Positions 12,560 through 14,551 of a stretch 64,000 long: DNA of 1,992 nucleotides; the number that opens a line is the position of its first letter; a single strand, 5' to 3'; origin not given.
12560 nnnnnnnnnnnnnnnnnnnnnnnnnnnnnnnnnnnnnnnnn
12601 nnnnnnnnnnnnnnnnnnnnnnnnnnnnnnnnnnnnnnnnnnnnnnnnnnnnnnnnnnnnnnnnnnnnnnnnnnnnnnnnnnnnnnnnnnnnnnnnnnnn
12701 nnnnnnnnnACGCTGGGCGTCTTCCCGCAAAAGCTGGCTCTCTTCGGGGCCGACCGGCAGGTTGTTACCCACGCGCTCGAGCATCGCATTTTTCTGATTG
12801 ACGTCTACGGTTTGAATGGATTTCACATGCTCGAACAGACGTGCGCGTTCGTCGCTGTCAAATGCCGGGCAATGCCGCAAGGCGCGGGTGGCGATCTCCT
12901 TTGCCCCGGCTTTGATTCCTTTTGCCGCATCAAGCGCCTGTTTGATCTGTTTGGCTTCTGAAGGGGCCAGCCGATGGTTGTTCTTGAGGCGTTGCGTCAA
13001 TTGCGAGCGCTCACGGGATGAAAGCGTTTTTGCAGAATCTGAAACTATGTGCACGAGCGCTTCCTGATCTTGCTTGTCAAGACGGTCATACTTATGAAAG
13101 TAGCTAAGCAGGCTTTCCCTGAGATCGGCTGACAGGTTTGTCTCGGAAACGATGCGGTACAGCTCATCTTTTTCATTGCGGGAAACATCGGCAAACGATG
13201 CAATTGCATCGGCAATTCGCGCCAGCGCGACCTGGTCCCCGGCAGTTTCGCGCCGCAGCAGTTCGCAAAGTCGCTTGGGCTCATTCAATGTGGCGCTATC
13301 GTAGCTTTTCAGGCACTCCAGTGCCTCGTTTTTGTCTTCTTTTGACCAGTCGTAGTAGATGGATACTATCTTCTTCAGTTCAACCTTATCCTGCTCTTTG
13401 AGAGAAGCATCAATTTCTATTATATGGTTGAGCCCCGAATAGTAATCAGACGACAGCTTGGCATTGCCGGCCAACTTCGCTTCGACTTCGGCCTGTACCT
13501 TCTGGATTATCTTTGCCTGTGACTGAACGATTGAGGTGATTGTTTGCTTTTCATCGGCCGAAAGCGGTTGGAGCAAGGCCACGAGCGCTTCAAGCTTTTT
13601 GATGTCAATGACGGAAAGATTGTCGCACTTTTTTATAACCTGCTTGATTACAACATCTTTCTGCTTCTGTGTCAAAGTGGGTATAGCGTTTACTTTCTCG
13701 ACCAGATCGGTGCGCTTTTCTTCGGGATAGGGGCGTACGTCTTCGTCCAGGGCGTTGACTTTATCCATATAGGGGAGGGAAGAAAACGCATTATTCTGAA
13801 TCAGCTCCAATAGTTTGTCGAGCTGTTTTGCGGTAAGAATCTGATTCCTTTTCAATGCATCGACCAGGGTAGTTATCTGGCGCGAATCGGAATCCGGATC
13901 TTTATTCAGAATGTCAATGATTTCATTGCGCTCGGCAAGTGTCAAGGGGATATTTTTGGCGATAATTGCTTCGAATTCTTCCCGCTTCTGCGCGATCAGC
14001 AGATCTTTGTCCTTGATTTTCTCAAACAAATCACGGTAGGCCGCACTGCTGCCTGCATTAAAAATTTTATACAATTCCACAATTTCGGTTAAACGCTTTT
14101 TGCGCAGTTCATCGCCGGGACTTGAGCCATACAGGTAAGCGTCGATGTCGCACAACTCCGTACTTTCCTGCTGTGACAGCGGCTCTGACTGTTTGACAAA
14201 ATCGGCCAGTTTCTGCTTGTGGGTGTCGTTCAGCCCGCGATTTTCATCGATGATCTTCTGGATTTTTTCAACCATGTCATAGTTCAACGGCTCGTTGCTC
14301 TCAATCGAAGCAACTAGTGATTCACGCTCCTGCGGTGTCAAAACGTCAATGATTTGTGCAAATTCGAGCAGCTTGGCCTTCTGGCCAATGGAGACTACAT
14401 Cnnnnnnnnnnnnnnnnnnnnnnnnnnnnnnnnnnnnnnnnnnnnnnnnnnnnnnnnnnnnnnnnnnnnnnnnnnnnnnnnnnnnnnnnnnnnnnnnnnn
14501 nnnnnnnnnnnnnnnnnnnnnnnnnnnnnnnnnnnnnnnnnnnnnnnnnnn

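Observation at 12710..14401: About 565-aa repeat-containing insertion inside the SecA preprotein-binding domain (SecA = 1580 aa)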

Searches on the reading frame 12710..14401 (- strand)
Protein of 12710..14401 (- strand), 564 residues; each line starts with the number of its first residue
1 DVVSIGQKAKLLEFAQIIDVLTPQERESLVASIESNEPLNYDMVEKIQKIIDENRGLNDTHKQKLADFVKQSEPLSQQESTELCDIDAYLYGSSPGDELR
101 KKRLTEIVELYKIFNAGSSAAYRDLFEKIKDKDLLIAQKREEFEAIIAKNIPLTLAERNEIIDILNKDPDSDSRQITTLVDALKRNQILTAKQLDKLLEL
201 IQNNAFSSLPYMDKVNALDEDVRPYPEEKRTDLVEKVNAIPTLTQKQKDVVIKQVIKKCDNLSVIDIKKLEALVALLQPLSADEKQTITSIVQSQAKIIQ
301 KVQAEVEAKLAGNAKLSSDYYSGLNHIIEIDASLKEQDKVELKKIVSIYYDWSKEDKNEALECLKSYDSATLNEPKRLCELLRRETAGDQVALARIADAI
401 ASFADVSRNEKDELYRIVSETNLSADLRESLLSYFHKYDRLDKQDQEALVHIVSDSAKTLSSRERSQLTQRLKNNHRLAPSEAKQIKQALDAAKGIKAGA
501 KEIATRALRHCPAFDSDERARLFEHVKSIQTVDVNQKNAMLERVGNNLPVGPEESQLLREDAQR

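Call 5: find_homologous_proteins(query=window:12710-14401:-, max_evalue=0.001)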
Query window:12710-14401:-: 8000 candidates shared short words with the query, none scored E <= 0.001.

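Call 27: search_protein_representatives(protein=window:12710-14401:-)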
Query: 564 residues. Proteins with E-value up to 0.001 (for the whole library): 1; up to 1e-10: 1; up to 1e-30: 0. The best 1 are listed.
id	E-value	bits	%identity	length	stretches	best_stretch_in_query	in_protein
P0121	1.2e-20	90.5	28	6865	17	496-562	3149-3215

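Call 29: search_protein_families(library=pfam, proteins=[window:12749-14392:-], max_evalue=10)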
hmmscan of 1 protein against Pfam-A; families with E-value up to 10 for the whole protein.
window:12749-14392:- (548 aa): 5 families
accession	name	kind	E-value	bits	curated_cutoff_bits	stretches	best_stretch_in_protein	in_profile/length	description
PF11304.13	DUF3106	-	1.1e-14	55.2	24.3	3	419-519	3-102/104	Protein of unknown function (DUF3106)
PF05099.18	TerB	-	0.00023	21.8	24.4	2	446-522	7-80/118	Tellurite resistance protein TerB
PF24296.1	SrfA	-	0.044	14.3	27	1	433-484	18-68/73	SrfA protein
PF10397.14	ADSL_C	-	0.13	13.1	32.7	1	446-494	22-70/79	Adenylosuccinate lyase C-terminus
PF14969.11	DUF4508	-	1.2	9.9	27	0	347-368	68-89/97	Domain of unknown function (DUF4508)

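Call 30: search_protein_families(library=ncbifam, proteins=[window:12749-14392:-], max_evalue=10)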
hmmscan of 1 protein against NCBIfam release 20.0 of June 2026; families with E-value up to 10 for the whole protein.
window:12749-14392:- (548 aa): 4 families
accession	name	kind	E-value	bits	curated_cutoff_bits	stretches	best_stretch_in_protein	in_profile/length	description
NF004403.0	PRK05758.2-4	equivalog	0.02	15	148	2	235-312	75-153/180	F0F1 ATP synthase subunit delta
NF002034.1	PRK00865.1-1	equivalog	0.085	12.1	408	1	204-314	19-135/260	glutamate racemase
NF008660.1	PRK11660.1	equivalog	0.4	9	614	1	242-302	488-546/572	C4-dicarboxylic acid transporter DauA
NF041353.1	XopO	subfamily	0.52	10.3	300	1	118-182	151-215/218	XopO/AvrRps4 family type III secretion system effector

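Call 31: search_solved_structures(query=window:12749-14392:-, max_evalue=10, show_alignments=2)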
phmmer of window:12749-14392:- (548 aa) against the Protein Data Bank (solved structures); distinct sequences matched with E-value up to 10: 1.
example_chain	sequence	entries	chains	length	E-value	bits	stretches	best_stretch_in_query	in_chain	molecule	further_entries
8fmw_AG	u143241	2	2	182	0.23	13.8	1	235-307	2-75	50S ribosomal protein L5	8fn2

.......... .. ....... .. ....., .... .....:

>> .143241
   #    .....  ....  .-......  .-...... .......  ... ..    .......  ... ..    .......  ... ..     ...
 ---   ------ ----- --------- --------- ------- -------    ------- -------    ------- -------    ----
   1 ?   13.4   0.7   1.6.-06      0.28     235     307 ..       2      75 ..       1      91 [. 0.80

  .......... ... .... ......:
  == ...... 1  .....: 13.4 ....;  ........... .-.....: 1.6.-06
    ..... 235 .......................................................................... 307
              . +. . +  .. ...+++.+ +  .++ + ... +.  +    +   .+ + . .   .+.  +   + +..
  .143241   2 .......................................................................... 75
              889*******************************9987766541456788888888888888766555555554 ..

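Call 36: find_related_loci(query=window:12749-14392:-, collection=genome_contigs, flank=6000)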
Query window:12749-14392:- (548 aa) in genome_contigs; peptide patterns used: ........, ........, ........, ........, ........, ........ (x = any residue, [..] = any of these).
89 stretches matched a pattern, but none encodes a relative of the query by tblastn (E <= 1e-3).

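Call 37: find_related_loci(query=window:12749-14392:-, collection=metagenome_contigs, flank=6000)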
Query window:12749-14392:- (548 aa) in metagenome_contigs; peptide patterns used: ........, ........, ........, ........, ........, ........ (x = any residue, [..] = any of these).
162 stretches matched a pattern, but none encodes a relative of the query by tblastn (E <= 1e-3).

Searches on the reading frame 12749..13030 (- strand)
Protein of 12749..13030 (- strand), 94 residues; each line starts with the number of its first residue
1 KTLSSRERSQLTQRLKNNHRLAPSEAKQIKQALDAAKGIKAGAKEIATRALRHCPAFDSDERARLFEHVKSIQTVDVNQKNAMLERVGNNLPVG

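Call 61: search_protein_families(library=pfam, proteins=[window:12749-13030:-], max_evalue=1)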
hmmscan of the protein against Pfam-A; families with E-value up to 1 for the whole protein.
window:12749-13030:- (94 aa): 7 families
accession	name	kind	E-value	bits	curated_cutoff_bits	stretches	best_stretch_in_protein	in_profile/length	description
PF05099.18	TerB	-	0.00065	20.4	24.4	1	2-72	17-84/118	Tellurite resistance protein TerB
PF11304.13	DUF3106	-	0.0009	20.1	24.3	1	2-64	39-101/104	Protein of unknown function (DUF3106)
PF22775.2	GA_3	-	0.0094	16.9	27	1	30-80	43-92/100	GA-like domain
PF24296.1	SrfA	-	0.034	14.6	27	0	39-73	23-57/73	SrfA protein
PF02954.25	HTH_8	-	0.059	13.5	22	1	21-41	2-22/42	Bacterial regulatory protein, Fis family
PF05400.18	FliT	-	0.073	14.3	29.5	0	6-46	18-60/85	Flagellar protein FliT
PF15519.11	RBM39linker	-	0.16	13.1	23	1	3-48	11-62/81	linker between RRM2 and RRM3 domains in RBM39 protein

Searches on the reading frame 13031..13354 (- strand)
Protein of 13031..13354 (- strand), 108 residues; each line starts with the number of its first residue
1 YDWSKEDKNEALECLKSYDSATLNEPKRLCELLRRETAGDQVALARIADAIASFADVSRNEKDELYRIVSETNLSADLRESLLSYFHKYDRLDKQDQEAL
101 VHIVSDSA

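Call 61: search_protein_families(library=pfam, proteins=[window:13031-13354:-], max_evalue=1)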
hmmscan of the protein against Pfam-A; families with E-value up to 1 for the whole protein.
window:13031-13354:- (108 aa): 3 families
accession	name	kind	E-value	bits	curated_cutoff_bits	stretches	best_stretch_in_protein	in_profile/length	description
PF11304.13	DUF3106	-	0.026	15.4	24.3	1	6-100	7-102/104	Protein of unknown function (DUF3106)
PF23078.2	HTH_CHD6-9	-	0.098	12.9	27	1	57-101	23-69/105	Chromodomain-helicase-DNA-binding protein 6-9, tri-helical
PF03981.17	Ubiq_cyt_C_chap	-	0.12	12.8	21.5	1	11-52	74-119/140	Ubiquinol-cytochrome C chaperone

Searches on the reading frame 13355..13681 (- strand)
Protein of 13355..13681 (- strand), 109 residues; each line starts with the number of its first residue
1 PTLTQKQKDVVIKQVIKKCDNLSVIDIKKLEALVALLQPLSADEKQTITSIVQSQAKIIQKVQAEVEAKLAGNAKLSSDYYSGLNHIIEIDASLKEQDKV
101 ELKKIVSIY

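Call 61: search_protein_families(library=pfam, proteins=[window:13355-13681:-], max_evalue=1)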
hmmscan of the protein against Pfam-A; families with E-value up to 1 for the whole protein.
window:13355-13681:- (109 aa): 1 family
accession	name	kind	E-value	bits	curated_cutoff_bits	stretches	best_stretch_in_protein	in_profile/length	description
PF04011.17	LemA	-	0.086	13.1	26.2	1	31-99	17-82/149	LemA family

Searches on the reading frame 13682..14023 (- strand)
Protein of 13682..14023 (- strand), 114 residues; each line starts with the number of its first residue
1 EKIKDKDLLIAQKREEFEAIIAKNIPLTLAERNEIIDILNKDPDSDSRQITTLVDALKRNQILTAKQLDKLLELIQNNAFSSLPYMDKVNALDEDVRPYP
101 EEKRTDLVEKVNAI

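Call 58: predict_structure(alignment_id=A3)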
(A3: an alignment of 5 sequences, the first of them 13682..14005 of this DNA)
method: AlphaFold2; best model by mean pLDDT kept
length: 108 residues; sequences in the alignment: 5
mean_pLDDT: 57.1   pTM: 0.43
mean pLDDT of the five models: 57.1, 56.8, 54.2, 50.9, 47.6
residues with pLDDT >= 90: 0; 70-90: 19; 50-70: 50; < 50: 39
segments of 3 or more residues with pLDDT < 50: 1-3, 73-108
pLDDT, mean of each block of 10 residues (from residue 1): 55 64 70 67 72 69 66 43 37 42 38
secondary structure, 60 per line:
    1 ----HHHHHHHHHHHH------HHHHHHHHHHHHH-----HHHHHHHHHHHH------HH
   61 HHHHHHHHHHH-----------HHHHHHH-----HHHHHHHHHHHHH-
elements in order: H5-16 H23-35 H41-52 H59-71 H83-89 H95-107

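Call 61: search_protein_families(library=pfam, proteins=[window:13682-14023:-], max_evalue=1)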
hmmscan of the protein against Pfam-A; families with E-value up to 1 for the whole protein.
window:13682-14023:- (114 aa): 3 families
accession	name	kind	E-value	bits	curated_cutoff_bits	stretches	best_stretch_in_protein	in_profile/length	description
PF08976.17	EF-hand_11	-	0.033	15.5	21.7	1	58-95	48-85/105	EF-hand domain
PF11709.13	Mit_ribos_Mrp51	-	0.18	11.8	27.1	1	10-79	162-235/362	Mitochondrial ribosomal protein subunit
PF12329.13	TMF_DNA_bd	-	0.52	10.8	35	0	1-24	5-28/74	TATA element modulatory factor 1 DNA binding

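Call 62: fold_search(model_id=the predicted structure, library=pdb)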
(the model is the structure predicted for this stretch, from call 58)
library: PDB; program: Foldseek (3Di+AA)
matches with E <= 10: 59; with E <= 0.001: 0
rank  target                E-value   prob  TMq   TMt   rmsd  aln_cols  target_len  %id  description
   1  6a2u_A                2.0e+00  0.13  0.30  0.28  10.1       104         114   15  Crystal structure of gamma-alpha subunit complex from Burkholderia cepacia FAD glucose dehydrogenase (released 2019-06-19)
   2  9cpb_6W               2.3e+00  0.08  0.24  0.13  15.3       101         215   12  Atomic model of bovine Fallopian tube cilia doublet microtubule (48-nm periodicity) (released 2024-10-30)
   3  2i8b_A                3.2e+00  0.20  0.39  0.35   9.7       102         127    8  Crystal structure of the C-terminal domain of Ebola virus VP30 (released 2007-01-23)
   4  6fgo_G                3.3e+00  0.20  0.31  0.47   6.9        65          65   17  Fc in complex with engineered calcium binding domain Z (released 2018-06-20)
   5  4pu7_A                4.0e+00  0.08  0.22  0.31  10.6        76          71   12  Shewanella oneidensis Toxin Antitoxin System Antitoxin Protein HipB Resolution 1.85 (released 2014-08-06)
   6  8otz_D9               4.7e+00  0.06  0.25  0.19  13.3       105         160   13  48-nm repeat of the native axonemal doublet microtubule from bovine sperm (released 2023-11-22)
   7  3zjc_A                5.2e+00  0.11  0.26  0.10  10.5        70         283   17  Crystal structure of GMPPNP-bound human GIMAP7 L100Q variant (released 2013-03-13)
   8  6pfx_B                5.2e+00  0.11  0.37  0.13  17.1       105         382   14  D-alanyl transferase DltD from Enterococcus faecium (released 2019-07-03)
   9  8da5_D                5.2e+00  0.06  0.23  0.34  10.2        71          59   14  Coevolved affibody-Z domain pair LL1.c4 (released 2023-07-26)
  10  4kb4                  5.5e+00  0.08  0.27  0.17  13.3        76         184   13  Crystal structure of ribosome recycling factor mutant R31A from Mycobacterium tuberculosis (released 2014-03-12)
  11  2b87_MODEL_1_A        5.9e+00  0.15  0.30  0.51   7.1        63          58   14  Structural basis for molecular recognition in an affibody:affibody complex (released 2006-05-23)
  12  4pu4_C                5.9e+00  0.06  0.22  0.31  10.7        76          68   13  Shewanella oneidensis MR-1 Toxin Antitoxin System HipA, HipB and its operator DNA complex (space group P21) (released 2014-08-06)
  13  5j45                  5.9e+00  0.06  0.23  0.23  15.1       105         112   17  Crystal structure of Shrub, fly ortholog of SNF7/CHMP4B (released 2016-07-20)
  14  2qff                  5.9e+00  0.03  0.22  0.26  10.7        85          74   16  Crystal structure of Staphylococcal Complement Inhibitor (released 2007-09-04)
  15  8zdr_C                5.9e+00  0.03  0.19  0.07  14.9       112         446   15  Cryo-EM structure of the Cas9d-sgRNA-target DNA complex (released 2025-02-19)
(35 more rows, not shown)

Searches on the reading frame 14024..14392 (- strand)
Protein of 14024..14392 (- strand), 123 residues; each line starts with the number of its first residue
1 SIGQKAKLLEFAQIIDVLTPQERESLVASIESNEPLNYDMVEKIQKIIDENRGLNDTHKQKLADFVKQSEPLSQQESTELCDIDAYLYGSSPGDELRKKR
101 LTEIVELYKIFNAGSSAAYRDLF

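Call 61: search_protein_families(library=pfam, proteins=[window:14024-14392:-], max_evalue=1)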
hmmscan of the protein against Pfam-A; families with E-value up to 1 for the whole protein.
window:14024-14392:- (123 aa): 2 families
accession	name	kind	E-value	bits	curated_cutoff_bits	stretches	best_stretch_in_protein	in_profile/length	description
PF11304.13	DUF3106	-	0.00078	20.3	24.3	1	4-80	26-102/104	Protein of unknown function (DUF3106)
PF11577.13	NEMO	-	0.08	13.4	23.2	1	39-61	3-25/68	NF-kappa-B essential modulator NEMO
